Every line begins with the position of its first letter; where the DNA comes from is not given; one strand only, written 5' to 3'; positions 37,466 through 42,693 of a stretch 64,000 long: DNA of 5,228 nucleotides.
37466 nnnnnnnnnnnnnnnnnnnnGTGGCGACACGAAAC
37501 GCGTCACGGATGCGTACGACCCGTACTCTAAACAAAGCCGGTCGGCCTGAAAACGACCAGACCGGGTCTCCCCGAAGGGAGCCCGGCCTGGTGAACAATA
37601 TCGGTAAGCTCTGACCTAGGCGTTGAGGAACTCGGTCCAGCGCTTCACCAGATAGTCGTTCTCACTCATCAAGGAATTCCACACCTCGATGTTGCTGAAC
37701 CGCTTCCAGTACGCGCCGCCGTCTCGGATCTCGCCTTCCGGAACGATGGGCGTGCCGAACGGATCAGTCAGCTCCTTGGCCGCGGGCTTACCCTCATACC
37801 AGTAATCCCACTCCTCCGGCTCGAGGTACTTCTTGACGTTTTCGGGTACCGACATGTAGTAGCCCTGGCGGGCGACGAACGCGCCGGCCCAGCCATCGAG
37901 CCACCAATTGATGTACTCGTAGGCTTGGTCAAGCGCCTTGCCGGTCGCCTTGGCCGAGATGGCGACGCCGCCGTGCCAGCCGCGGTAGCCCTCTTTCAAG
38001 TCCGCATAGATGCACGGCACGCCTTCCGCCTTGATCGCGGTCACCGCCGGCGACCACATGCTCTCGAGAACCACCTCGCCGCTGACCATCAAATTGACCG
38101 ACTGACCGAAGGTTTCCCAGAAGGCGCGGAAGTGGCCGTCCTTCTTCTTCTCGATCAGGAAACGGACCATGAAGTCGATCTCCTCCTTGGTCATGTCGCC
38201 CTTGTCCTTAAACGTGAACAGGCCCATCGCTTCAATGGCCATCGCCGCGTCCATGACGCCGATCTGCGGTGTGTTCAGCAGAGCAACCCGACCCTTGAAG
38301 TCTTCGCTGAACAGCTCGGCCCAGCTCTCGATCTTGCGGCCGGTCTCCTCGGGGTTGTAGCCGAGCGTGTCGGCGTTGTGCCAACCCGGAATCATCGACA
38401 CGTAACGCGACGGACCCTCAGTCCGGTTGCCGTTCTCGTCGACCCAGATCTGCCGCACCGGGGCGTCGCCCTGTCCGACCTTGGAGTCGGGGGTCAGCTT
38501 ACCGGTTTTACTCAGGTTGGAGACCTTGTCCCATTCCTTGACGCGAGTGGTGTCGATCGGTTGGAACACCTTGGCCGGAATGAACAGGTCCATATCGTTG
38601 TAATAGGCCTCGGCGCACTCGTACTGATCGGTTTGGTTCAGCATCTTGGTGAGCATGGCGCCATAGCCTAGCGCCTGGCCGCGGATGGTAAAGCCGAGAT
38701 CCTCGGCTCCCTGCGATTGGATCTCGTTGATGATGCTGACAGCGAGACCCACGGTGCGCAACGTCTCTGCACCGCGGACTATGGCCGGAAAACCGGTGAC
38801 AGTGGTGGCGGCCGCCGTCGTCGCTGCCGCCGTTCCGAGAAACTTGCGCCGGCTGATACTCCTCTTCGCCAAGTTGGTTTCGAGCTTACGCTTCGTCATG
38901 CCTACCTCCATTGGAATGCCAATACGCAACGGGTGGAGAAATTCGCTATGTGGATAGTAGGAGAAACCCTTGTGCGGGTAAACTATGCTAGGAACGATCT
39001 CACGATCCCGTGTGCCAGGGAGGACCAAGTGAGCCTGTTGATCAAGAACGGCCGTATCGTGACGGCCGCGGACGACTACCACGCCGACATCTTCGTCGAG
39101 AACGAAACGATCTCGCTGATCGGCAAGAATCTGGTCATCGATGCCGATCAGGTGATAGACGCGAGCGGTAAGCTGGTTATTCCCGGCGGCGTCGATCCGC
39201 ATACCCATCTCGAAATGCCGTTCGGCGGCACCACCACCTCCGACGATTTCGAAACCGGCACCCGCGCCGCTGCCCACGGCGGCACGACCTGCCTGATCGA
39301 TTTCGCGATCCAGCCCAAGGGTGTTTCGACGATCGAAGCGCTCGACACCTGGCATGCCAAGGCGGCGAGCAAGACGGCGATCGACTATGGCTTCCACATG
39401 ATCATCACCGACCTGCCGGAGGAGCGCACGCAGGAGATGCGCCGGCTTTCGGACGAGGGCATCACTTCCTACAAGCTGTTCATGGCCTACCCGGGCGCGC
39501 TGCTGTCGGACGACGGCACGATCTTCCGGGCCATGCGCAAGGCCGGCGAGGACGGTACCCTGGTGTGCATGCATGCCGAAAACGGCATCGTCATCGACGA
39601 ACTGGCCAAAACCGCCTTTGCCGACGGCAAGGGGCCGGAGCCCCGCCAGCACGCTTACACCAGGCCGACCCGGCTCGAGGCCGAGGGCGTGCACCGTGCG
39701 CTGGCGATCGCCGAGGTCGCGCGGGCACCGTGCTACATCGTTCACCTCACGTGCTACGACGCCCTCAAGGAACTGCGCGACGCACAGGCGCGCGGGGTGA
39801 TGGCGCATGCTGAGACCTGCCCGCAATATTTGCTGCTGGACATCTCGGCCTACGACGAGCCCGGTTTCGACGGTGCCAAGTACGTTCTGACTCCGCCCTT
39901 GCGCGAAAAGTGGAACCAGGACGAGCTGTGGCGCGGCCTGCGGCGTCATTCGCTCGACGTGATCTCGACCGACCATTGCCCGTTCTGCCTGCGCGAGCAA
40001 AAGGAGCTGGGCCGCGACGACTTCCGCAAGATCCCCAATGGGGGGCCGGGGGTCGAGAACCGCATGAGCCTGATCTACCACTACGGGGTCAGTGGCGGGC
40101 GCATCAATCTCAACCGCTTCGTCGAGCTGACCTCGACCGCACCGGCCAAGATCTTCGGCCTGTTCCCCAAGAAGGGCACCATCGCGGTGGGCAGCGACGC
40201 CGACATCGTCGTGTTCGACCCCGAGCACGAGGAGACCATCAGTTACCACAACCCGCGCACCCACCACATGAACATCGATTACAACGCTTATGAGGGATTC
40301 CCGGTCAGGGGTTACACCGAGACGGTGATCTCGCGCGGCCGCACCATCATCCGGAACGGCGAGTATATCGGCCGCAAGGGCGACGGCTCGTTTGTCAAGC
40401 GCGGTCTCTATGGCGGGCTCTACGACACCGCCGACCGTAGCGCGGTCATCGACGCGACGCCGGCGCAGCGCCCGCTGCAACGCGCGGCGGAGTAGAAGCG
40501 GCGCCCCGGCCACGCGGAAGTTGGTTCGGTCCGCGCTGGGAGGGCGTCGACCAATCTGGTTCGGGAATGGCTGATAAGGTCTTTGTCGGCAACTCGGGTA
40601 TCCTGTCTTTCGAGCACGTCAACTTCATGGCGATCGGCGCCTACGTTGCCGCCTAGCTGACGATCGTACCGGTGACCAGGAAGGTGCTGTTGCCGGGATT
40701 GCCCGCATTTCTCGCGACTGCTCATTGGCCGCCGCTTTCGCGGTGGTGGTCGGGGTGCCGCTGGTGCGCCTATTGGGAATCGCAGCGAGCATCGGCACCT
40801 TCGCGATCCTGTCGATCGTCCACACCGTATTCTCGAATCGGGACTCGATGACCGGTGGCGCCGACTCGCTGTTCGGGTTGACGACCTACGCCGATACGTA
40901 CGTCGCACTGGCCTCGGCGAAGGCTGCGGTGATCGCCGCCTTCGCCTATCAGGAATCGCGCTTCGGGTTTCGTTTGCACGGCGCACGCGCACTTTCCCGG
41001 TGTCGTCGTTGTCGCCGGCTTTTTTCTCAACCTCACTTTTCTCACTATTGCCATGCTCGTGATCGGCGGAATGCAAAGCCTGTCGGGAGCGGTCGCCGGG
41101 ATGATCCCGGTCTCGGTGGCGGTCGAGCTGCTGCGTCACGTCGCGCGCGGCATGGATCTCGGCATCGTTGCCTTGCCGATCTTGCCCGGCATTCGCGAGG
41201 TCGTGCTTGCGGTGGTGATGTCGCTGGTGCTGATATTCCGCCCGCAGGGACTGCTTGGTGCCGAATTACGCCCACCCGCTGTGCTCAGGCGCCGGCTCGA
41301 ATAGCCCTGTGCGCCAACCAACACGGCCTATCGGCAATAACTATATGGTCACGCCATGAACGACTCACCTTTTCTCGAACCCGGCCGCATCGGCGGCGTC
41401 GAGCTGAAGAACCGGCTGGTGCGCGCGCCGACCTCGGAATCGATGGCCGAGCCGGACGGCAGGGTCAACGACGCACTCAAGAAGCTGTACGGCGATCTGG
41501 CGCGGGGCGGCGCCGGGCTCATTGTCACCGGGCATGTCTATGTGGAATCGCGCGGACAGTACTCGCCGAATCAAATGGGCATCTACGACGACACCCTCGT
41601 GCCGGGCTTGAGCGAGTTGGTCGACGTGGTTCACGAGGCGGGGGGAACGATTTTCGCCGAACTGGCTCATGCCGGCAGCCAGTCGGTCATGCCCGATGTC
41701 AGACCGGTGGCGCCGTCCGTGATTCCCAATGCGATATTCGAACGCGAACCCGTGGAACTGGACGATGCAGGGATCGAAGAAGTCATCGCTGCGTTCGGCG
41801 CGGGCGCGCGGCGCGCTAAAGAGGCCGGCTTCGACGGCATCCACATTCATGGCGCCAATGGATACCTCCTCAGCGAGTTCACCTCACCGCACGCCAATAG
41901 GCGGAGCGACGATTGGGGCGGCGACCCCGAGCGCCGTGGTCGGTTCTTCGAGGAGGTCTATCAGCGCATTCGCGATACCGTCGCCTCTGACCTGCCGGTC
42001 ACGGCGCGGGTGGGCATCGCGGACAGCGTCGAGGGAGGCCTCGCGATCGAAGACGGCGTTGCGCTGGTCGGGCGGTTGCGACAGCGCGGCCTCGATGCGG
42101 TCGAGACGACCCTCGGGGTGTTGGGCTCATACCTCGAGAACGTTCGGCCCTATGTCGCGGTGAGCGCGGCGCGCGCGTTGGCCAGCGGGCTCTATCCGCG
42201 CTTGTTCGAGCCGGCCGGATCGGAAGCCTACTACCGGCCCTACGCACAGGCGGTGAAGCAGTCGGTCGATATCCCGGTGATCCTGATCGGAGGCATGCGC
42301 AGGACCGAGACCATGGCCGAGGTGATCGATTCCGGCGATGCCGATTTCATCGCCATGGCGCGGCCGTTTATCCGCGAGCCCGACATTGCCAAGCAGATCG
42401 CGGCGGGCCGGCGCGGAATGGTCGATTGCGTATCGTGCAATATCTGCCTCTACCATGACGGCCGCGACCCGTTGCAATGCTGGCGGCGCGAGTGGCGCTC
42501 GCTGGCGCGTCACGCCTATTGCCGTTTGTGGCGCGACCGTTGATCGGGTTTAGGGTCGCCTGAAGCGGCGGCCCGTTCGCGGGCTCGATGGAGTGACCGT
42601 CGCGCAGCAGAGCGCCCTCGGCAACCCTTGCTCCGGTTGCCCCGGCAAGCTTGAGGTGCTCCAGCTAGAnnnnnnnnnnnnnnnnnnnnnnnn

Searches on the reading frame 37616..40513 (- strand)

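Call 25: search_protein_families(library=pfam, proteins=[window:37616-40513:-], max_evalue=0.00001)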
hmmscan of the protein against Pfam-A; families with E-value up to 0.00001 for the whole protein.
window:37616-40513:- (965 aa): 1 family
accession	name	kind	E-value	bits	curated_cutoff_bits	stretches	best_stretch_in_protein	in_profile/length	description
PF13416.11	SBP_bac_8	-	2.3e-10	41.2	27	1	616-873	20-245/279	Bacterial extracellular solute-binding protein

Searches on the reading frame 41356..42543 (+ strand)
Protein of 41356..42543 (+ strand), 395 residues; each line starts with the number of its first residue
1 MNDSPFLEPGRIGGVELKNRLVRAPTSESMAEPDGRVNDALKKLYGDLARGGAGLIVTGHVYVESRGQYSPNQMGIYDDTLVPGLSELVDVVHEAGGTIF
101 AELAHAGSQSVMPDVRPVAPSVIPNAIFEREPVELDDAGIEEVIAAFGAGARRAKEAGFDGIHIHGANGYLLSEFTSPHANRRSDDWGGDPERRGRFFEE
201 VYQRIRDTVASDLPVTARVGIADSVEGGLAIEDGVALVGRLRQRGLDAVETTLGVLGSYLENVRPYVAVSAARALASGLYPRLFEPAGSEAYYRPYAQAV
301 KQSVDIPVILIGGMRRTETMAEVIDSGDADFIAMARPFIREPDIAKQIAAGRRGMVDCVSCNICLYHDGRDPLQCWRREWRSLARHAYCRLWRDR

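Call 25: search_protein_families(library=pfam, proteins=[window:41356-42543:+], max_evalue=0.00001)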
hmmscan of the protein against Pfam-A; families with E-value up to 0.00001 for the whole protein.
window:41356-42543:+ (395 aa): 1 family
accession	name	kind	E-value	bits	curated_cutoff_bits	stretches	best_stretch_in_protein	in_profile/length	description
PF00724.26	Oxidored_FMN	-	5.7e-61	207.1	27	1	8-352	4-339/342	NADH:flavin oxidoreductase / NADH oxidase family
